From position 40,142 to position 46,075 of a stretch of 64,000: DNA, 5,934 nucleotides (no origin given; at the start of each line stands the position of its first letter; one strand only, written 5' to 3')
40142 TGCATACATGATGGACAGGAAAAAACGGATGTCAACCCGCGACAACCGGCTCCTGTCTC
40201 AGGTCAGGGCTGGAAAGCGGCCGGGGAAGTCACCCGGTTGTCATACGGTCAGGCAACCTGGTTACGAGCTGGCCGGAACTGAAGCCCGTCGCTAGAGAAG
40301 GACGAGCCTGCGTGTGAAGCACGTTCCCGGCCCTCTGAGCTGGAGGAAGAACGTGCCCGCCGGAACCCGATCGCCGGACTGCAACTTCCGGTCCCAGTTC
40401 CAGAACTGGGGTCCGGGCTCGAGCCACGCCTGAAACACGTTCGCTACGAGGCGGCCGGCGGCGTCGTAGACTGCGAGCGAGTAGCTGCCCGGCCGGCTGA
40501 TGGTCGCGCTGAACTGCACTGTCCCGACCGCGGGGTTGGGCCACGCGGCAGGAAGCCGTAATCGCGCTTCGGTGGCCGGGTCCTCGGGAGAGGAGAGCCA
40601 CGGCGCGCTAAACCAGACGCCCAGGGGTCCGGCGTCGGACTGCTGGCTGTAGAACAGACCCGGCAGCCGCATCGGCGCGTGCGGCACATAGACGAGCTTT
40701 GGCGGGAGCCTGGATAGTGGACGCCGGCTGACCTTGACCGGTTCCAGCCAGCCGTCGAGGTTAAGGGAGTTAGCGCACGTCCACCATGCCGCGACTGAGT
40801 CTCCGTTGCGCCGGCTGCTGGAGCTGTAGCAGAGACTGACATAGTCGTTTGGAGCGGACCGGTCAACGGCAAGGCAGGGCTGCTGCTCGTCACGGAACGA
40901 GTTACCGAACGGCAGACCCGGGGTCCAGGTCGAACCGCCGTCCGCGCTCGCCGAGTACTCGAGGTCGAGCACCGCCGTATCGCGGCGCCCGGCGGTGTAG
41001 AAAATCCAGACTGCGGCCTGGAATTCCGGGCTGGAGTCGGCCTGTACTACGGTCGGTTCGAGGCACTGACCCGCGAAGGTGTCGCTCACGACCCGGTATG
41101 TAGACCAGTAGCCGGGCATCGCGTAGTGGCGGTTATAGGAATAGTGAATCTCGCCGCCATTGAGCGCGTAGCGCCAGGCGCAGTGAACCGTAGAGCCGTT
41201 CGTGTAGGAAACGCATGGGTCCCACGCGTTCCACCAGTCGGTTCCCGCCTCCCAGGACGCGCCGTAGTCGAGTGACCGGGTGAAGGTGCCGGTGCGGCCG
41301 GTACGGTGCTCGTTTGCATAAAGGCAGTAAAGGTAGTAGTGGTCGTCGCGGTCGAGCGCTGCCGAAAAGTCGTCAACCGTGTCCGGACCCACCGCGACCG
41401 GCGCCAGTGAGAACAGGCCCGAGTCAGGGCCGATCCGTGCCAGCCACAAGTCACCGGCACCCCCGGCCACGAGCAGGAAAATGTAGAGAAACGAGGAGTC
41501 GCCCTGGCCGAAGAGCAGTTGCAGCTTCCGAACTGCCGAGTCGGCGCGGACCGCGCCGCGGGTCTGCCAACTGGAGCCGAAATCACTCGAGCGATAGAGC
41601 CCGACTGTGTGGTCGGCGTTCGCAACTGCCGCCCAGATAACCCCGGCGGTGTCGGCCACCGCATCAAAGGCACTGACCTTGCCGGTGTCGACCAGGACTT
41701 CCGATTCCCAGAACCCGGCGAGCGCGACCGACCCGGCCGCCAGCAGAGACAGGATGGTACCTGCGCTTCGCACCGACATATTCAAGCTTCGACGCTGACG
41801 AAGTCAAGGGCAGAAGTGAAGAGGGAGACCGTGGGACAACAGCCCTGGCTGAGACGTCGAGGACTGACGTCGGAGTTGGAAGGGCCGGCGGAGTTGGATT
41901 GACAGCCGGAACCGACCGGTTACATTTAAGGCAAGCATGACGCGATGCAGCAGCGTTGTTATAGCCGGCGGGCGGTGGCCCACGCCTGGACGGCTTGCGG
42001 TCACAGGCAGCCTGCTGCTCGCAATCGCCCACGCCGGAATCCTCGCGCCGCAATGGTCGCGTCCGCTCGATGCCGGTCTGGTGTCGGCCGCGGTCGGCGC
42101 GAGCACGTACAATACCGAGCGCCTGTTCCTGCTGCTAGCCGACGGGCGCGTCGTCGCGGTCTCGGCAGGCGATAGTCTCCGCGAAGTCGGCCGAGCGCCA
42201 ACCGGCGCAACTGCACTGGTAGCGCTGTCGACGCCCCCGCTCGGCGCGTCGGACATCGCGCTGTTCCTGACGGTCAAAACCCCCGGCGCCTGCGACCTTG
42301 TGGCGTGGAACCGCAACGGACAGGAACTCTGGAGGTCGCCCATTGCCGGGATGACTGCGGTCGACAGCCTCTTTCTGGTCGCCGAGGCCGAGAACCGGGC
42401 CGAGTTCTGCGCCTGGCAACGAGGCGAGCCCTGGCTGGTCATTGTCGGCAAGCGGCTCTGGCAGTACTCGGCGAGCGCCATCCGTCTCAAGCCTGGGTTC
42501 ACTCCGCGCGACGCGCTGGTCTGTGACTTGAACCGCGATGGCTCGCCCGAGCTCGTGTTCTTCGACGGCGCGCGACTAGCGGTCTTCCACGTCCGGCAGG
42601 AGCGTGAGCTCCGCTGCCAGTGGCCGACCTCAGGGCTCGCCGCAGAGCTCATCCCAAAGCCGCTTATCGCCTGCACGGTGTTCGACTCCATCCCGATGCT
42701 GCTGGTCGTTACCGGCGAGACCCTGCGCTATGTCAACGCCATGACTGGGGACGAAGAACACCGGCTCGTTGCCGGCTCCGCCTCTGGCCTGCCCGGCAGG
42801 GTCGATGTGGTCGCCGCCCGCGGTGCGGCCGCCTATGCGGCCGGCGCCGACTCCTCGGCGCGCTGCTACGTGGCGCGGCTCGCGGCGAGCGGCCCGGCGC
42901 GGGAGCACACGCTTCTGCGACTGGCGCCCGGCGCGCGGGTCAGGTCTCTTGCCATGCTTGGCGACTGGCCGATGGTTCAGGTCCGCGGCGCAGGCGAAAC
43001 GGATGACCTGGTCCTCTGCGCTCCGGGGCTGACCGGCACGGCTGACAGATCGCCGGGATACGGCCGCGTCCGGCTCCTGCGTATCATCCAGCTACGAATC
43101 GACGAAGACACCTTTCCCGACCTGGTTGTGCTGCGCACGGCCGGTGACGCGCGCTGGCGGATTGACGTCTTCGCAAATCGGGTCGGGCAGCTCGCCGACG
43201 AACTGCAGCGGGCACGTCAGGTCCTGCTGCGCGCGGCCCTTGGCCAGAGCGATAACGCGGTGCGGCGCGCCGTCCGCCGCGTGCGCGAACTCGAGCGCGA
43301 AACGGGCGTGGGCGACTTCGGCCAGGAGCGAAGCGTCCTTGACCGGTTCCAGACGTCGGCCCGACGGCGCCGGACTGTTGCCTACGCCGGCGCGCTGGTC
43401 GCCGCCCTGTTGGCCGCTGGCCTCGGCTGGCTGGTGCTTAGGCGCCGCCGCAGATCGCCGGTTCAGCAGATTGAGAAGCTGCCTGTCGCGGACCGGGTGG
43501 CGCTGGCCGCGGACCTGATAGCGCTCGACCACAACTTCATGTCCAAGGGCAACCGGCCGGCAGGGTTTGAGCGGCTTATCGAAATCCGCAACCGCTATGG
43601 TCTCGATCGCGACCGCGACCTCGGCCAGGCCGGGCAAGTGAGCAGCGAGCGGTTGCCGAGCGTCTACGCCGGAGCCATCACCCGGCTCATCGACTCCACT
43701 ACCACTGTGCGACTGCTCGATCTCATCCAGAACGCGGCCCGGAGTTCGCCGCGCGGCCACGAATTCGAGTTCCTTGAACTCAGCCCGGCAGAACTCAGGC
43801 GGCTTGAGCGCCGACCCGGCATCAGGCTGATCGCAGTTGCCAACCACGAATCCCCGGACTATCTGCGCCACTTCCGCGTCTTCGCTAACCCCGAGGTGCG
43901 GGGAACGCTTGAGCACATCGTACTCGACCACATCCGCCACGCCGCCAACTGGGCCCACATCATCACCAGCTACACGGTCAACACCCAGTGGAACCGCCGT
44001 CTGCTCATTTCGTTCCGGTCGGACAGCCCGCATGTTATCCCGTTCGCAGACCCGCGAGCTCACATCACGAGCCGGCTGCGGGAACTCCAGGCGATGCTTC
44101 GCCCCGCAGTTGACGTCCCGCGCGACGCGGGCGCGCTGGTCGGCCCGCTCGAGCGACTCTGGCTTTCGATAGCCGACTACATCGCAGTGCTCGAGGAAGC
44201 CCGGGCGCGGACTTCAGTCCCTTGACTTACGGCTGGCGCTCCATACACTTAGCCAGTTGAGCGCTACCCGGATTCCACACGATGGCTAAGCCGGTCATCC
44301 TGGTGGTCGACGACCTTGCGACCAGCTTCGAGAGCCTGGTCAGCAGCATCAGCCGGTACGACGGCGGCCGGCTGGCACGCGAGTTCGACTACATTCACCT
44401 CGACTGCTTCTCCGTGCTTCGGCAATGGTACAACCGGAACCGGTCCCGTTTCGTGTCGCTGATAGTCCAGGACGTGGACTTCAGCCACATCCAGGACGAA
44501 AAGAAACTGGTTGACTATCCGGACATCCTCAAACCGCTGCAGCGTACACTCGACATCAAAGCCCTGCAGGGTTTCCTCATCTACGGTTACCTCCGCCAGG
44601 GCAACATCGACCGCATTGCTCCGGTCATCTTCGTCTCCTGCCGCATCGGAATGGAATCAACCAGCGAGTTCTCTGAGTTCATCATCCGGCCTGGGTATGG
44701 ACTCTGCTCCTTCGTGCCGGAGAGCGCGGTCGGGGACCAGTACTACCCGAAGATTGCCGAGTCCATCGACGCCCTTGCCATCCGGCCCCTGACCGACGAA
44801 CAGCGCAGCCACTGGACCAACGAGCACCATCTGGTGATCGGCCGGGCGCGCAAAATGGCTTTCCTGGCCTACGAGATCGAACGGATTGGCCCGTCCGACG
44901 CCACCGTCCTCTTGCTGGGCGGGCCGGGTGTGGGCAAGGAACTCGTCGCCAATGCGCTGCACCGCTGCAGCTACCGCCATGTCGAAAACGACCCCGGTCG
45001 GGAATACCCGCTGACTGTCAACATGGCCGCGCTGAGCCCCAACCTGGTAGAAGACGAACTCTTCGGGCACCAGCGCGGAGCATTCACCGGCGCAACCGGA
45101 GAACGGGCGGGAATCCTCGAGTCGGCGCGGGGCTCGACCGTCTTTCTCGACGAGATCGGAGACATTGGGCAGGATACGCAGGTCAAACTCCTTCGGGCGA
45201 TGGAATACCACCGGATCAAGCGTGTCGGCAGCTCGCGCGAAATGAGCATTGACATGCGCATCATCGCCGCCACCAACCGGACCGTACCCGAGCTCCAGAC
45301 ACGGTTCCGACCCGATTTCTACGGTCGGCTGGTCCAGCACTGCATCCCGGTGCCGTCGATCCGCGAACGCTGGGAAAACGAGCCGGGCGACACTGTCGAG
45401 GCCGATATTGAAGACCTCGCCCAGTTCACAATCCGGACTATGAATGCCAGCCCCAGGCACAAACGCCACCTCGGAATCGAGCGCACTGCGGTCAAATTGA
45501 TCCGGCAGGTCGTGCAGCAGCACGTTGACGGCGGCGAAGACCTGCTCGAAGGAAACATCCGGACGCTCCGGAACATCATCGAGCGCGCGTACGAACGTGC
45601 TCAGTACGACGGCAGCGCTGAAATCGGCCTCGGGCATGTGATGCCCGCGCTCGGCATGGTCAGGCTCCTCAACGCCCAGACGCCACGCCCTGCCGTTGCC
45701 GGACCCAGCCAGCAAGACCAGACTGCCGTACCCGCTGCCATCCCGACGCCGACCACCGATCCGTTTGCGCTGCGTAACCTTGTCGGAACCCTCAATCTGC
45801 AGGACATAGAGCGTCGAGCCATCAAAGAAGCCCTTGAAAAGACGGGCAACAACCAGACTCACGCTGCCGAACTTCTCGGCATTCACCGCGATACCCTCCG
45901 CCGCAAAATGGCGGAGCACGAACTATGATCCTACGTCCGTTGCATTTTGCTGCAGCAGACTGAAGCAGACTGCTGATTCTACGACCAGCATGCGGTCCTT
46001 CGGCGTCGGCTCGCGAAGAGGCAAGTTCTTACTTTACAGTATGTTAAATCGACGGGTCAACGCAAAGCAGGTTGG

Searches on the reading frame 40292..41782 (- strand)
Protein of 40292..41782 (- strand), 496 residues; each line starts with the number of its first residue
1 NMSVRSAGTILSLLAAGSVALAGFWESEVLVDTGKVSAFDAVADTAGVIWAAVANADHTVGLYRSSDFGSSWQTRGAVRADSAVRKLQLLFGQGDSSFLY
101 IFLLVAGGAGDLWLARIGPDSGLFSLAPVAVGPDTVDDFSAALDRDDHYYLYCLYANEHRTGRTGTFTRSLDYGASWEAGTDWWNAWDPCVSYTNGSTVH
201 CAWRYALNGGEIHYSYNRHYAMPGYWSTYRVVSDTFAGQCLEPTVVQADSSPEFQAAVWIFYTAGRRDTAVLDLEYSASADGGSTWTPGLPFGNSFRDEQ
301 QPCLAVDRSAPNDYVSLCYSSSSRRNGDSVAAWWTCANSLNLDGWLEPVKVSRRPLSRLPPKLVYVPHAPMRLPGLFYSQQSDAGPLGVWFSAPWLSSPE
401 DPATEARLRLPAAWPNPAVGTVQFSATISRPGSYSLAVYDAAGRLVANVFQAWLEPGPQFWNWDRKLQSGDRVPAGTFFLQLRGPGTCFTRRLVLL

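Call 13: search_protein_families(library=pfam, proteins=[window:40292-41782:-], max_evalue=0.001)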
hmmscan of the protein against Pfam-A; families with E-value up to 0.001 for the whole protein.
window:40292-41782:- (496 aa): 1 family
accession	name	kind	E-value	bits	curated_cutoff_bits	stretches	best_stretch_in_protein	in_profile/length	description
PF13860.13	FlgD_ig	-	0.00058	20.2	27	0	433-478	24-69/79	FlgD Ig-like domain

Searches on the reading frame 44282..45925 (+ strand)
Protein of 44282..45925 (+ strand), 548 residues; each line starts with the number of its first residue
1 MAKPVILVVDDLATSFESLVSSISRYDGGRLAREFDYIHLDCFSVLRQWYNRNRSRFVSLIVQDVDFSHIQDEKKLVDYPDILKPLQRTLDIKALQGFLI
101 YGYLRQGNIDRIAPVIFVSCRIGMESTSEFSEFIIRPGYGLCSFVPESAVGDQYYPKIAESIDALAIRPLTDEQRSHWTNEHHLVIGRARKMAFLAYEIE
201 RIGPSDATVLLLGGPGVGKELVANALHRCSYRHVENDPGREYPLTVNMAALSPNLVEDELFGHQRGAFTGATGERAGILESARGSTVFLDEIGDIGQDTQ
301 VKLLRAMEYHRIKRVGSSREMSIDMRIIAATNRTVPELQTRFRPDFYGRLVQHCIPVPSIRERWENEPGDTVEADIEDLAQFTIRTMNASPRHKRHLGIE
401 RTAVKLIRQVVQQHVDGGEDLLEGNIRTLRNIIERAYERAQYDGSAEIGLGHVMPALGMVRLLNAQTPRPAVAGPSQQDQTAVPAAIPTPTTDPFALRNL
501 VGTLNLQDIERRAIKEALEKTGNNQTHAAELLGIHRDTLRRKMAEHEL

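Call 13: search_protein_families(library=pfam, proteins=[window:44282-45925:+], max_evalue=0.001)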
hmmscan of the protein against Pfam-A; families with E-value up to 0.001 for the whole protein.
window:44282-45925:+ (548 aa): 5 families
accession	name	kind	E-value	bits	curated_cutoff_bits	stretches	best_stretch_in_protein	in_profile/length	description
PF00158.32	Sigma54_activat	-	4.3e-46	157.1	20.2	1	186-352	2-164/168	Sigma-54 interaction domain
PF02954.25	HTH_8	-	4.1e-16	58.9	22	1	506-545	2-41/42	Bacterial regulatory protein, Fis family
PF14532.12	Sigma54_activ_2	-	7.6e-10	39.6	25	1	186-359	1-137/138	Sigma-54 interaction domain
PF07728.20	AAA_5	-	2.2e-07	31.4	22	1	209-340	2-129/139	AAA domain (dynein-related subfamily)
PF00004.35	AAA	-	0.00055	20.8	21.2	0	209-339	1-115/131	ATPase family associated with various cellular activities (AAA)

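Call 35: search_protein_families(library=ncbifam, proteins=[window:44282-45925:+], max_evalue=0.001)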
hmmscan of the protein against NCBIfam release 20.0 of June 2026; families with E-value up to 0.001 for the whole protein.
window:44282-45925:+ (548 aa): 30 families (the best 25 are shown)
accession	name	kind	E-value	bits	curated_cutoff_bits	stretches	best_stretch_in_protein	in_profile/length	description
NF003451.0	PRK05022.1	equivalog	2.3e-61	208.1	476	1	177-542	184-504/512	nitric oxide reductase transcriptional regulator NorR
NF038308.1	RNA_repair_RtcR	equivalog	5.2e-61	207.1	650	1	170-540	167-505/530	RNA repair transcriptional activator RtcR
TIGR01817.1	nifA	equivalog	2.4e-57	194.9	528.85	1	174-534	187-515/534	nif-specific transcriptional activator NifA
TIGR02974.1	phageshock_pspF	equivalog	3.6e-55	187.5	443.55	1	186-546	2-336/336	phage shock protein operon transcriptional activator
NF007689.0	PRK10365.1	equivalog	8.8e-54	182.9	760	2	164-436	120-368/441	sigma-54-dependent response regulator transcription factor ZraR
TIGR01818.1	ntrC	equivalog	8.5e-53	179.8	558.6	1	176-545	127-462/463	nitrogen regulation protein NR(I)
NF041552.1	TF_PrdR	equivalog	4.7e-52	177.1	795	2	170-435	254-495/577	sigma-54 dependent transcriptional regulator PrdR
TIGR02915.1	PEP_resp_reg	equivalog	6.3e-52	176.9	502.6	1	180-437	136-369/445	PEP-CTERM-box response regulator transcription factor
NF050807.1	TransRegFlbDCaul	equivalog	8.3e-50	169.9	750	1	180-545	115-437/454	sigma-54-dependent transcriptional regulator FlbD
NF011953.0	PRK15424.1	equivalog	5.4e-48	163.9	703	1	176-546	212-534/538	propionate catabolism operon regulatory protein PrpR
NF008469.0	PRK11361.1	equivalog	8.3e-47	159.9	714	1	168-436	130-372/461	acetoacetate metabolism transcriptional regulator AtoC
TIGR02329.1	propionate_PrpR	equivalog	8.7e-45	153.3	499.2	1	182-544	211-525/526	propionate catabolism operon regulatory protein PrpR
NF041946.1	LuxO_transreg_Vib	equivalog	6.6e-44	150.4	800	1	177-545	127-459/463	quorum-sensing sigma-54 dependent transcriptional regulator LuxO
NF011695.0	PRK15115.1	equivalog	2.4e-43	148.5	763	1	140-397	100-334/445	two-component system response regulator GlrR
NF011958.0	PRK15429.1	equivalog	7e-42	143.9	830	1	173-436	369-608/692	formate hydrogenlyase transcriptional activator FlhA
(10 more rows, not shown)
